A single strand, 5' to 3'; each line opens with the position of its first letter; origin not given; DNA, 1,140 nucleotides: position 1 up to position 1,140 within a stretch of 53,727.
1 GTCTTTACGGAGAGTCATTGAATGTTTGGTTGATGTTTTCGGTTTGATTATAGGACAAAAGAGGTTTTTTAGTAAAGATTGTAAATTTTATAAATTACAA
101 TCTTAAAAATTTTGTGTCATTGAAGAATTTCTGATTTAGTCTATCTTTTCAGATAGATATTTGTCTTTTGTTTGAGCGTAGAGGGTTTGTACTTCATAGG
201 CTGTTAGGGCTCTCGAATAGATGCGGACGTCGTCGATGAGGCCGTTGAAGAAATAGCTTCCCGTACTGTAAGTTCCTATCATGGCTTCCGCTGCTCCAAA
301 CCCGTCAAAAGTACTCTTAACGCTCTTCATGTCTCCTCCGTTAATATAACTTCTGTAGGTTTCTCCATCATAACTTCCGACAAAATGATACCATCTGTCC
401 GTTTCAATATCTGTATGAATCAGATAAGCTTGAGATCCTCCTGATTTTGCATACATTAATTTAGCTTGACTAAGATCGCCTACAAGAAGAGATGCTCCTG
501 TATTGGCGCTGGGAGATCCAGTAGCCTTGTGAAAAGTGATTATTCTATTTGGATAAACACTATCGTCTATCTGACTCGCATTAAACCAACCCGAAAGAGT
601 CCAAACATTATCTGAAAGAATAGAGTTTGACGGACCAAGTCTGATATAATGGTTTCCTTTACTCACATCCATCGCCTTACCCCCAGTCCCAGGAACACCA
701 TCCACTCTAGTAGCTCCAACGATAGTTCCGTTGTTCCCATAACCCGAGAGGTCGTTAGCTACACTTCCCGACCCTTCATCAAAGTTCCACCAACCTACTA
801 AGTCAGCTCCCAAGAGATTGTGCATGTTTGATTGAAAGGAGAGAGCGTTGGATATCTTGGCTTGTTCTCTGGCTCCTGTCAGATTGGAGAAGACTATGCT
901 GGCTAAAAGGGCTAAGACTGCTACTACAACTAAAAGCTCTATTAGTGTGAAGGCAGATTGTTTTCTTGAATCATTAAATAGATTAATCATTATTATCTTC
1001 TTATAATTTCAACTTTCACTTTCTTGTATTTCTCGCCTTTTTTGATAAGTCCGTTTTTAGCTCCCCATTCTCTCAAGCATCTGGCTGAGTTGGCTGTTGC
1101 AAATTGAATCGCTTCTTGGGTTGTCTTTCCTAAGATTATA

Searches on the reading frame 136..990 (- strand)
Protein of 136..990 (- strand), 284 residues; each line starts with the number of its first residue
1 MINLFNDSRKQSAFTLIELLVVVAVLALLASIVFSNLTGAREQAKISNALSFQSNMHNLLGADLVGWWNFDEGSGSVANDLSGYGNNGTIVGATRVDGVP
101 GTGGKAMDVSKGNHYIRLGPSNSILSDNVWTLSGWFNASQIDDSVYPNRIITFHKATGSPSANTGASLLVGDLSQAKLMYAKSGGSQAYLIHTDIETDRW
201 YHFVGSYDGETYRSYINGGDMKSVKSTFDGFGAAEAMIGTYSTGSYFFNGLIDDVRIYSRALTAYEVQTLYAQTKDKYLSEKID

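Call 10: search_protein_families(library=pfam, proteins=[window:136-990:-], max_evalue=0.01)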
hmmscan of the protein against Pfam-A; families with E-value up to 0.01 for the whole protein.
window:136-990:- (284 aa): 3 families
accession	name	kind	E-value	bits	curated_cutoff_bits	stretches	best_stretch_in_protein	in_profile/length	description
PF13385.13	Laminin_G_3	-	1.1e-22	81.3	27.6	1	112-268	3-151/151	Concanavalin A-like lectin/glucanases superfamily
PF07963.17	N_methyl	-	4.3e-08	32.8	21.2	1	9-34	2-27/27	Prokaryotic N-terminal methylation motif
PF02973.23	Sialidase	-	0.0022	18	26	1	203-274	110-188/189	Sialidase, N-terminal domain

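Call 18: find_homologous_proteins(query=A1, max_evalue=1e-20)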
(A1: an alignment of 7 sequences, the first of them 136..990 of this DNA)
Query A1 (7 sequences) (284 aa, profile of the alignment): 646 proteins with E <= 1e-20 among 8000 candidates; the best 120 are listed.
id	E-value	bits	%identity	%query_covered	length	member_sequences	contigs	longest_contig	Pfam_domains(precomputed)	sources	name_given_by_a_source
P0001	3.9e-125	436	95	99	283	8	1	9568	PF07963.18,PF13385.14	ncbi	ncbi:MAG: LamG domain-containing protein [Minisyncoccales bacterium]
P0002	1.9e-116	407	44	99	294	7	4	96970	PF07963.18,PF13385.14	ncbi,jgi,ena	ncbi:MAG: LamG domain-containing protein [Minisyncoccales bacterium]|jgi:prepilin-type N-terminal cl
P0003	9.0e-109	382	51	96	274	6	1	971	PF07963.18,PF13385.14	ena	-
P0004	4.1e-108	380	48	97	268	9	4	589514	PF07963.18,PF13385.14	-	-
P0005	1.7e-106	374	36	99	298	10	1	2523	PF07963.18,PF13385.14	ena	-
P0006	3.1e-105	370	89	97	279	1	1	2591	PF07963.18,PF13385.14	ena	-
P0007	4.6e-104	366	49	92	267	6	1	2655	PF07963.18,PF07953.21,PF13385.14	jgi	-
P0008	4.4e-101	357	71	96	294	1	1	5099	PF07963.18,PF13385.14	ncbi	-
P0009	7.5e-101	356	43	99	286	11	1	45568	PF07963.18,PF13385.14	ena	-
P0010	5.1e-98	347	69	97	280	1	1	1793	PF07963.18,PF13385.14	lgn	-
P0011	2.2e-97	344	51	96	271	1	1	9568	PF07963.18,PF13385.14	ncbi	ncbi:MAG: LamG domain-containing protein [Minisyncoccales bacterium]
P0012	1.3e-94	335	56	96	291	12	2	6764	PF07963.18,PF13385.14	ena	-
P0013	2.7e-94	334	51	96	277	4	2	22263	PF07963.18,PF13385.14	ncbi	-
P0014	4.7e-94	333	52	97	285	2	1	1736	PF07963.18,PF07953.21,PF13385.14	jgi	-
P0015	2.4e-93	331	51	96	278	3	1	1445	PF07963.18,PF07953.21,PF13385.14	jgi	jgi:prepilin-type N-terminal cleavage/methylation domain-containing protein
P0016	5.3e-93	330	53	97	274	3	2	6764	PF07963.18,PF13385.14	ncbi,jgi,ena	ncbi:MAG: LamG domain-containing protein [Mariniphaga sp.]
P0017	1.0e-92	329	50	96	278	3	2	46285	PF07963.18,PF07953.21,PF13385.14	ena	-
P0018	7.8e-92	326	49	96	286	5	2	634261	PF07963.18,PF13385.14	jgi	jgi:prepilin-type N-terminal cleavage/methylation domain-containing protein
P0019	2.5e-91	325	50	96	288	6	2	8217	PF07963.18,PF13385.14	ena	-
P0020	4.5e-91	324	50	96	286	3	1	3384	PF07963.18,PF13385.14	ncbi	-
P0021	9.3e-91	323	51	97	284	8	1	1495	PF07963.18,PF13385.14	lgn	-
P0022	1.0e-90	323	56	98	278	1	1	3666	PF07963.18,PF13385.14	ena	-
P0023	1.0e-90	323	56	95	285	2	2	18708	PF07963.18,PF13385.14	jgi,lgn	jgi:prepilin-type N-terminal cleavage/methylation domain-containing protein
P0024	1.1e-89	319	67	96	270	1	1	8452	PF07963.18,PF13385.14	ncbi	-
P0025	1.7e-89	319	50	98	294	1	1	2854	PF07963.18,PF07953.21,PF13385.14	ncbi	-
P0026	1.7e-89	319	49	99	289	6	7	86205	PF07963.18,PF13385.14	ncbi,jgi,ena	jgi:prepilin-type N-terminal cleavage/methylation domain-containing protein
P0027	3.1e-89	318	51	97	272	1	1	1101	PF07963.18,PF07953.21,PF13385.14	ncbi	-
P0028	1.0e-88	316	65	95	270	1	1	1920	PF07963.18,PF13385.14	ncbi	-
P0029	1.1e-88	316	47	98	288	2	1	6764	PF07963.18,PF13385.14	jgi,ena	-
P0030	1.3e-88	316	47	98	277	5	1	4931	PF07963.18,PF07953.21,PF13385.14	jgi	jgi:prepilin-type N-terminal cleavage/methylation domain-containing protein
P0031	1.3e-88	316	41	96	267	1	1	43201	PF07963.18,PF13385.14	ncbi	-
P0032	2.1e-88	315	41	96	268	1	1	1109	PF07963.18,PF13385.14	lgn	-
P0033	2.3e-88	315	48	96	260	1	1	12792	PF07963.18,PF13385.14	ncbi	-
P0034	6.5e-88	313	47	95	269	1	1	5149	PF07963.18,PF07953.21,PF13385.14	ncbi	-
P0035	5.7e-86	307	49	96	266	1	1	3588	PF07963.18,PF07953.21,PF13385.14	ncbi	-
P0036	1.8e-85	305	51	97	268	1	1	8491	PF07963.18,PF13385.14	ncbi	-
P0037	1.9e-85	305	47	96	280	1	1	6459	PF07963.18,PF07953.21,PF13385.14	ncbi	-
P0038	2.6e-85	305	46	97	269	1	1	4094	PF07963.18,PF13385.14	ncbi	-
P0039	2.8e-85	305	47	96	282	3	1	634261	PF07963.18,PF13385.14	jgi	jgi:prepilin-type N-terminal cleavage/methylation domain-containing protein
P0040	3.7e-85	304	51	95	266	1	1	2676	PF07963.18,PF07953.21,PF13385.14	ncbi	-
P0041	5.2e-85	304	49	95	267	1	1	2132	PF07963.18,PF13385.14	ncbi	-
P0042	6.4e-85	304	50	99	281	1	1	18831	PF07963.18,PF13385.14,PF02973.23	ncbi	-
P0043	2.9e-84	301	54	99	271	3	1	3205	PF07963.18,PF07953.21,PF13385.14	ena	-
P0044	3.5e-84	301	44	96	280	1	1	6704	PF07963.18,PF13385.14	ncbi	-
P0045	3.8e-84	301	46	96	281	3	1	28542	PF07963.18,PF07953.21,PF13385.14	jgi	jgi:prepilin-type N-terminal cleavage/methylation domain-containing protein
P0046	5.1e-84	301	54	96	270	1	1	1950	PF07963.18,PF13385.14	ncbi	-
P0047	5.9e-84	300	47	96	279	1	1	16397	PF07963.18,PF13385.14,PF02210.32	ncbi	-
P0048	7.2e-84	300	51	96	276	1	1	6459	PF07963.18,PF07953.21,PF13385.14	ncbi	-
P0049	9.7e-84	300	48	97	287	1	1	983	PF07963.18,PF07953.21,PF13385.14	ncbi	-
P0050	1.0e-83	300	48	95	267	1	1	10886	PF07963.18,PF13385.14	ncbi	-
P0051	1.3e-83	299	45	99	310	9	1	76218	PF07963.18,PF13385.14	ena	-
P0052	1.5e-83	299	47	95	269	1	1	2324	PF07963.18,PF13385.14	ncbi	-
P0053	1.6e-83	299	47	96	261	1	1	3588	PF07963.18,PF13385.14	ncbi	-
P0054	3.1e-83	298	47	96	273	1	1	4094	PF07963.18,PF07953.21,PF13385.14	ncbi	-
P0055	3.5e-83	298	47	95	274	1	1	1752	PF07963.18,PF07953.21,PF13385.14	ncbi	-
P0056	4.9e-83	297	46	96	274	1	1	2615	PF07963.18,PF13385.14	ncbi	-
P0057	5.7e-83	297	42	97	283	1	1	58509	PF07963.18,PF07953.21,PF13385.14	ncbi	-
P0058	6.9e-83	297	45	96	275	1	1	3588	PF07963.18,PF13385.14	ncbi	-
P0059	9.0e-83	296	49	95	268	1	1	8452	PF07963.18,PF13385.14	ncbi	-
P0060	2.5e-82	295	41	95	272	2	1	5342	PF07963.18,PF13385.14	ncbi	-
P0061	2.6e-82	295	46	96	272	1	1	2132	PF07963.18,PF13385.14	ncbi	-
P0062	3.4e-82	295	46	97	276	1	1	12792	PF07963.18,PF07953.21,PF13385.14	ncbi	-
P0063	3.6e-82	295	45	96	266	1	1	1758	PF07963.18,PF07953.21,PF13385.14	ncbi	-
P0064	6.2e-82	294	47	95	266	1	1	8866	PF07963.18,PF07953.21,PF13385.14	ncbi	-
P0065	1.2e-81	293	49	96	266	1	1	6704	PF07963.18,PF13385.14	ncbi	-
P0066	1.5e-81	292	44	96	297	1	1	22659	PF07963.18,PF13385.14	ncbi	-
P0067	1.9e-81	292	48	95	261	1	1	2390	PF07963.18,PF13385.14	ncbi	-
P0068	4.5e-81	291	45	96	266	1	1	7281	PF07963.18,PF13385.14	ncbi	-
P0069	4.6e-81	291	49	95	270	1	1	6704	PF07963.18,PF07953.21,PF13385.14,PF02973.23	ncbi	-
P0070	6.2e-81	290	42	89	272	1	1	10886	PF07963.18,PF07953.21,PF13385.14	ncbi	-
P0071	8.4e-81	290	49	95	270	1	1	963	PF07963.18,PF13385.14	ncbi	-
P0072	9.3e-81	290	46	97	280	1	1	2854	PF07963.18,PF13385.14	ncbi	-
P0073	9.3e-81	290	42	95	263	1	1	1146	PF07963.18,PF07953.21,PF13385.14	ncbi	-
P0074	1.1e-80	290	46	97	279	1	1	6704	PF07963.18,PF13385.14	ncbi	-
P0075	1.3e-80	289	42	96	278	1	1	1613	PF07963.18,PF07953.21,PF13385.14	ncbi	-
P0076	3.4e-80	288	46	96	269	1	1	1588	PF07963.18,PF13385.14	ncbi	-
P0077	3.6e-80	288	48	99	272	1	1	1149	PF07963.18,PF07953.21,PF13385.14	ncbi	-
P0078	4.5e-80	288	43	95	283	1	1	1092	PF07963.18,PF13385.14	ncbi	-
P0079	6.9e-80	287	44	97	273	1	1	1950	PF07963.18,PF07953.21,PF13385.14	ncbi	-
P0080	9.5e-80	287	46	96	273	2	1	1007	PF07963.18,PF13385.14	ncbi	-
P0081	1.4e-79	286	43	97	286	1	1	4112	PF07963.18,PF13385.14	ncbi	-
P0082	1.4e-79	286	46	95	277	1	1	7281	PF07963.18,PF07953.21,PF13385.14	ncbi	-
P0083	1.4e-79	286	48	97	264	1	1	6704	PF07963.18,PF13385.14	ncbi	-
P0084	1.5e-79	286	43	96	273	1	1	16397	PF07963.18,PF13385.14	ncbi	-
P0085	1.6e-79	286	46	95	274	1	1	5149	PF07963.18,PF13385.14,PF02210.32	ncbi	-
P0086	2.0e-79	285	46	95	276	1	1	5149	PF07963.18,PF13385.14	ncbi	-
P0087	2.2e-79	285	47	96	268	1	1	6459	PF07963.18,PF13385.14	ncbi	-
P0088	2.3e-79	285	47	96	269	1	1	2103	PF07963.18,PF13385.14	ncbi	-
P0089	5.8e-79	284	44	95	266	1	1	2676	PF07963.18,PF07953.21,PF13385.14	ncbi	-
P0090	6.0e-79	284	45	95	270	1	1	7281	PF07963.18,PF13385.14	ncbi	-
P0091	8.4e-79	283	46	97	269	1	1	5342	PF07963.18,PF13385.14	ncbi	-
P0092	1.0e-78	283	46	96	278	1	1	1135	PF07963.18,PF13385.14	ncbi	-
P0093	1.4e-78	283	46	97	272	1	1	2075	PF07963.18,PF13385.14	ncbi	-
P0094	1.7e-78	282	46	95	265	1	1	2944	PF07963.18,PF13385.14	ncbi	-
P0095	1.7e-78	282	48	96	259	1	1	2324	PF07963.18,PF13385.14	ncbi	-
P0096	2.3e-78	282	42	88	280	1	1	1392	PF07963.18,PF13385.14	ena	-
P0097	3.2e-78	282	48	96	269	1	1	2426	PF07963.18,PF13385.14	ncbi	-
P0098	3.2e-78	282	46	96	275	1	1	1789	PF07963.18,PF07953.21,PF13385.14,PF02973.23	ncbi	-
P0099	3.2e-78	282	49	97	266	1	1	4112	PF07963.18,PF13385.14,PF02973.23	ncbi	-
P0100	3.9e-78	281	45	96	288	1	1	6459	PF07963.18,PF13385.14,PF02973.23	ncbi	-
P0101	4.3e-78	281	44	96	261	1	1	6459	PF07963.18,PF13385.14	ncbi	-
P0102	5.0e-78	281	46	96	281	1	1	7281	PF07963.18,PF13385.14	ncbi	-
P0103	6.0e-78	281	44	97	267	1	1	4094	PF07963.18,PF13385.14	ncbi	-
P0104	6.2e-78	281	42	98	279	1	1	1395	PF07963.18,PF13385.14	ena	-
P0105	6.6e-78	281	43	96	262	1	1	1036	PF07963.18,PF13385.14,PF02973.23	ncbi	-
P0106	7.6e-78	280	48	96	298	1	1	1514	PF07963.18,PF07953.21,PF13385.14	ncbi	-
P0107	9.6e-78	280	44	98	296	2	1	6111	PF07963.18,PF13385.14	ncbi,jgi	ncbi:MAG: LamG domain-containing protein [Mariniphaga sp.]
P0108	1.1e-77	280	41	96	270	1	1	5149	PF07963.18,PF07953.21,PF13385.14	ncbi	-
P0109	1.3e-77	280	43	97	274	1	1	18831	PF07963.18,PF13385.14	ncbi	-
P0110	1.1e-76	276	41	94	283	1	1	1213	PF07963.18,PF13385.14,PF02973.23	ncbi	-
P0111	1.1e-76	276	41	95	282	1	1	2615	PF07963.18,PF07953.21,PF13385.14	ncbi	-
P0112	2.7e-76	275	48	93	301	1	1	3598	PF07963.18,PF07953.21,PF13385.14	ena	-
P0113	2.8e-76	275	48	96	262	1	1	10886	PF07963.18,PF13385.14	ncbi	-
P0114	4.6e-76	274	43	96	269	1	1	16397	PF07963.18,PF07953.21,PF13385.14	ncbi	-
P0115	7.1e-76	274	46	96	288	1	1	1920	PF07963.18,PF13385.14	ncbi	-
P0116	1.6e-75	273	44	96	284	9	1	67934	PF07963.18,PF07953.21,PF13385.14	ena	-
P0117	2.5e-75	272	48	96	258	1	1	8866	PF07963.18,PF07953.21,PF13385.14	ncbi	-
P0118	3.4e-75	272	44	97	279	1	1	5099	PF07963.18,PF13385.14,PF02973.23,PF02210.32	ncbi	-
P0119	3.8e-75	271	38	95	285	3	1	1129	PF07963.18,PF07953.21,PF13385.14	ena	-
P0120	6.4e-75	271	42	95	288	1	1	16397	PF07963.18,PF13385.14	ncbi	-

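Call 19: find_encoding_contigs(protein=P0001, flank=10000, max_places=6)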
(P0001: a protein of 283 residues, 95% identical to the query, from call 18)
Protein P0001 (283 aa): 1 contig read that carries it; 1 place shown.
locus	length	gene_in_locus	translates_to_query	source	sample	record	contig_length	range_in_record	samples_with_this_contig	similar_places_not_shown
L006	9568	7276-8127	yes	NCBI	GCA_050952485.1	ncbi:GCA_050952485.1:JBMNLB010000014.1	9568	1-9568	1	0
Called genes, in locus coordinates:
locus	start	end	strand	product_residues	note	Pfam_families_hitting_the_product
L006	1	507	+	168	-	PF02800:Gp_dh_C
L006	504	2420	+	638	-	PF16177:ACAS_N, PF00501:AMP-binding, PF13193:AMP-binding_C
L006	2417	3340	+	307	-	PF01368:DHH, PF02833:DHHA2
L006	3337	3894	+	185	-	PF00072:Response_reg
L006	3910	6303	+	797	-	PF01326:PPDK_N, PF00391:PEP-utilizers, PF02896:PEP-utilizers_C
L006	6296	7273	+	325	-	PF00294:PfkB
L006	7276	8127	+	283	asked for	PF07963:N_methyl, PF13385:Laminin_G_3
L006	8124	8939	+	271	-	PF07963:N_methyl, PF13385:Laminin_G_3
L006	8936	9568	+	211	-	PF07963:N_methyl, PF13385:Laminin_G_3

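Call 20: find_encoding_contigs(protein=P0004, flank=10000, max_places=8)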
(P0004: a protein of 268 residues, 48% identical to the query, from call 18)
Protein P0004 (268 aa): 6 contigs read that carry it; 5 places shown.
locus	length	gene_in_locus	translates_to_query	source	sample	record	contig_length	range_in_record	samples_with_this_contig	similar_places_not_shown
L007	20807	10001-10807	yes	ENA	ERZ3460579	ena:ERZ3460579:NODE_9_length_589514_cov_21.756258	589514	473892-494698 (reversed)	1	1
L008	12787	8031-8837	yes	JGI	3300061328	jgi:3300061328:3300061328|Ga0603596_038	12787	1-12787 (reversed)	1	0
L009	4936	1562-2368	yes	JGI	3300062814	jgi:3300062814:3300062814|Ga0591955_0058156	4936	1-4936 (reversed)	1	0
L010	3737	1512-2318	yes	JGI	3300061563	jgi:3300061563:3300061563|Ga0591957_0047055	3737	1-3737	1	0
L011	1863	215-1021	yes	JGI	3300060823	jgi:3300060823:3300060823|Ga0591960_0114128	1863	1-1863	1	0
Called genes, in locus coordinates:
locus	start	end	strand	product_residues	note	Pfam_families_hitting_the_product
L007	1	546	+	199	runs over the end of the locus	PF09568:RE_MjaI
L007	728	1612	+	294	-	PF09864:MliC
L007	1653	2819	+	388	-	PF13200:DUF4015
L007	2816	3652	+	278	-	PF01261:AP_endonuc_2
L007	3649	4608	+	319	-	PF10648:Gmad2, PF10646:Germane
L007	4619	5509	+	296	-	PF07963:N_methyl, PF13385:Laminin_G_3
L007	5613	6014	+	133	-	PF18920:DUF5671 (faint)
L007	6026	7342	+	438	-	-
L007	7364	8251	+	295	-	-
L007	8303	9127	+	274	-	PF07963:N_methyl, PF07953:Toxin_R_bind_N (faint), PF13385:Laminin_G_3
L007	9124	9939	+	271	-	-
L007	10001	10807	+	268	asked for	PF07963:N_methyl, PF13385:Laminin_G_3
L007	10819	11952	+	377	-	PF01078:Mg_chelatase (faint), PF05496:RuvB_N, PF00158:Sigma54_activat (faint), PF14532:Sigma54_activ_2 (weak), PF00004:AAA, PF13173:AAA_14, PF16193:AAA_assoc_2, PF12002:MgsA_C, +1 more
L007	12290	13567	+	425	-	PF00091:Tubulin, PF12327:FtsZ_C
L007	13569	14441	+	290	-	PF00483:NTP_transferase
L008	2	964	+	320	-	?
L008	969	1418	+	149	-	PF01261:AP_endonuc_2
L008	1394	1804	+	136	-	PF01261:AP_endonuc_2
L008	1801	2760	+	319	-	PF10648:Gmad2, PF10646:Germane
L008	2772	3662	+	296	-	PF07963:N_methyl (weak), PF07953:Toxin_R_bind_N (weak), PF13385:Laminin_G_3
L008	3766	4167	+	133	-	PF18920:DUF5671 (faint)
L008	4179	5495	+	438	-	-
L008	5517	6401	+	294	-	PF07963:N_methyl (weak), PF13385:Laminin_G_3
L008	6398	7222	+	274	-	PF07963:N_methyl, PF07953:Toxin_R_bind_N (weak), PF13385:Laminin_G_3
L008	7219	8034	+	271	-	PF07963:N_methyl, PF13385:Laminin_G_3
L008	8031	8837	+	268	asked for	PF07963:N_methyl, PF13385:Laminin_G_3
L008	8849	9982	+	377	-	PF01078:Mg_chelatase (faint), PF05496:RuvB_N, PF00158:Sigma54_activat (faint), PF14532:Sigma54_activ_2 (weak), PF00004:AAA, PF13173:AAA_14, PF16193:AAA_assoc_2, PF12002:MgsA_C, +1 more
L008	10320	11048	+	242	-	PF00091:Tubulin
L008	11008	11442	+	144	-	-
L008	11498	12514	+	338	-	PF02912:Phe_tRNA-synt_N, PF01409:tRNA-synt_2d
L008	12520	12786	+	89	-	?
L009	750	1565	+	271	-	PF07963:N_methyl, PF13385:Laminin_G_3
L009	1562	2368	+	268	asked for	PF07963:N_methyl, PF13385:Laminin_G_3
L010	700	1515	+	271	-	PF07963:N_methyl (weak), PF13385:Laminin_G_3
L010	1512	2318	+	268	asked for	PF07963:N_methyl, PF13385:Laminin_G_3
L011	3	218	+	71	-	?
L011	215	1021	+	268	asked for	PF07963:N_methyl, PF13385:Laminin_G_3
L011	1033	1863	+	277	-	?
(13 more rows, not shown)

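Call 26: find_encoding_contigs(protein=window:136-990:-, flank=10000, max_places=8)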
Protein window:136-990:- (284 aa): 3 contigs read that carry it; 3 places shown.
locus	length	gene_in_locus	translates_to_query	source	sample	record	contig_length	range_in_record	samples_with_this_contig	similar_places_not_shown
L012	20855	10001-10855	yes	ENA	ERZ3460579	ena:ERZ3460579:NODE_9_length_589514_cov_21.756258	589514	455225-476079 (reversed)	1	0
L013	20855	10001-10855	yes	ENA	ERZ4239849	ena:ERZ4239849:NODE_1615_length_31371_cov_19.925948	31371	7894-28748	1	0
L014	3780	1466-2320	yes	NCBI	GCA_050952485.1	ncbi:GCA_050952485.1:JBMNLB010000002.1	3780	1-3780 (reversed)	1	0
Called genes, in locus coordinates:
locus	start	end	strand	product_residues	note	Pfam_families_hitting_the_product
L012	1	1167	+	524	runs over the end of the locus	PF01676:Metalloenzyme, PF06415:iPGM_N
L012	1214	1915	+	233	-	-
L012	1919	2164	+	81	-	PF00462:Glutaredoxin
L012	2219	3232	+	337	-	PF00044:Gp_dh_N, PF02800:Gp_dh_C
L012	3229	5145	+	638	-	PF16177:ACAS_N, PF00501:AMP-binding, PF13193:AMP-binding_C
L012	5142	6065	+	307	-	PF01368:DHH, PF02833:DHHA2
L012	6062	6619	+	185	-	PF00072:Response_reg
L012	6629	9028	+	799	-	PF01326:PPDK_N, PF00391:PEP-utilizers, PF02896:PEP-utilizers_C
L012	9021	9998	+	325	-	PF00294:PfkB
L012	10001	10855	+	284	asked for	PF07963:N_methyl, PF13385:Laminin_G_3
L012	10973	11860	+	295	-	PF07963:N_methyl (weak), PF13385:Laminin_G_3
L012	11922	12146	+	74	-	PF00037:Fer4 (weak), PF13459:Fer4_15, PF13370:Fer4_13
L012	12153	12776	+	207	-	PF01386:Ribosomal_L25p, PF14693:Ribosomal_TL5_C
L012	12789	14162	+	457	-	PF13406:SLT_2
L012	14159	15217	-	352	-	PF03462:PCRF, PF00472:RF-1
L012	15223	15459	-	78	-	PF01197:Ribosomal_L31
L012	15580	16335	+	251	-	PF00318:Ribosomal_S2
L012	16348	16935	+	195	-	PF00889:EF_TS, PF25025:EF-Ts_N (weak)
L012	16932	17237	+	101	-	-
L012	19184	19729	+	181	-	PF04073:tRNA_edit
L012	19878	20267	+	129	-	PF05014:Nuc_deoxyrib_tr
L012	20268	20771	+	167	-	PF00293:NUDIX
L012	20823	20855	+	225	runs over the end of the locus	PF05552:MS_channel_1st_1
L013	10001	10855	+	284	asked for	PF07963:N_methyl, PF13385:Laminin_G_3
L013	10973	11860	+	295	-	PF07963:N_methyl (weak), PF13385:Laminin_G_3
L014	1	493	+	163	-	PF02896:PEP-utilizers_C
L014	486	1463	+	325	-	PF00294:PfkB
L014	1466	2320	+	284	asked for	PF07963:N_methyl, PF13385:Laminin_G_3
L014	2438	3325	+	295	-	PF07963:N_methyl (weak), PF13385:Laminin_G_3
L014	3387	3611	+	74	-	PF00037:Fer4 (weak), PF13459:Fer4_15, PF13370:Fer4_13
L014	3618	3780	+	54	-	PF01386:Ribosomal_L25p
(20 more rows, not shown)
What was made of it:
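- Checked: An eighth copy (c0, 295 aa) lies just outside the window (call 26).
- One MAG contains two versions of the c1 locus (calls 19, 26).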
